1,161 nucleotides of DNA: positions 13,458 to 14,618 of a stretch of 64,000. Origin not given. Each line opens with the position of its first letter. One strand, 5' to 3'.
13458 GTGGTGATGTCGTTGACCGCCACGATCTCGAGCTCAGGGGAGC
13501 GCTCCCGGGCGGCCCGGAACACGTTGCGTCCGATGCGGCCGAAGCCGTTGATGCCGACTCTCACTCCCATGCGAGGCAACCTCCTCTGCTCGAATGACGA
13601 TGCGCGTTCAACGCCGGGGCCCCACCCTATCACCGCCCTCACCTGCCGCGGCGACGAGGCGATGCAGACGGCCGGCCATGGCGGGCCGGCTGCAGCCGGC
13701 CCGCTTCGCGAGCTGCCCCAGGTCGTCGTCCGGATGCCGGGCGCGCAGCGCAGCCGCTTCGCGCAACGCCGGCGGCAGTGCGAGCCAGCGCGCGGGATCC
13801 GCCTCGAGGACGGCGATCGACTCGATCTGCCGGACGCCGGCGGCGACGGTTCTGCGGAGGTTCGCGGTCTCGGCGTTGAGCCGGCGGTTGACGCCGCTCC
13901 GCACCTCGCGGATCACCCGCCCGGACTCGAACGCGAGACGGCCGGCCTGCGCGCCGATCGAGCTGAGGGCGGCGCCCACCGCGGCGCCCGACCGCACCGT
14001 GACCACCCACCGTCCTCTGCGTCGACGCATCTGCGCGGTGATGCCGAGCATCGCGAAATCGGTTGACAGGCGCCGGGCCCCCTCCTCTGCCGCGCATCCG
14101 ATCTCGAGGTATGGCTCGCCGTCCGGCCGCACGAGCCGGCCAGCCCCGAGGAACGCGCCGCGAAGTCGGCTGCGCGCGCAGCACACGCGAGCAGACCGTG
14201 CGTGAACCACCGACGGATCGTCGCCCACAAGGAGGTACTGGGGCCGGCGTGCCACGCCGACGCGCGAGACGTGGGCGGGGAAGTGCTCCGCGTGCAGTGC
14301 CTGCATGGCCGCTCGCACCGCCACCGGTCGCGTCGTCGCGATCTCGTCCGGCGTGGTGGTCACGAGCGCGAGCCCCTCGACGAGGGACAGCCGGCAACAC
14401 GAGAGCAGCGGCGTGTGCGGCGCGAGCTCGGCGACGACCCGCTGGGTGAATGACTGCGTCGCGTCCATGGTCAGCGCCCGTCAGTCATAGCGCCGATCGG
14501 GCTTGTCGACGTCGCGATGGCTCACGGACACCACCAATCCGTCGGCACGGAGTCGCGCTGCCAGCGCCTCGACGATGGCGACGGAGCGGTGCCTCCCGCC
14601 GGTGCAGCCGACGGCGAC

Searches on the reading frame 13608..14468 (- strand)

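Call 54: search_protein_families(library=pfam, proteins=[window:13608-14468:-], max_evalue=0.00001)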
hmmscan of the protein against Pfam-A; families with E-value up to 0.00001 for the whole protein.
window:13608-14468:- (286 aa): 2 families
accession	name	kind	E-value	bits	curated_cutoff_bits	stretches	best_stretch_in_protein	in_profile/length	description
PF14527.11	LAGLIDADG_WhiA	-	3.2e-16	59.7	23.2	1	99-190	2-93/93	WhiA LAGLIDADG-like domain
PF02650.20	HTH_WhiA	-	2.1e-15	57.4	27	1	193-273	1-82/84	WhiA C-terminal HTH domain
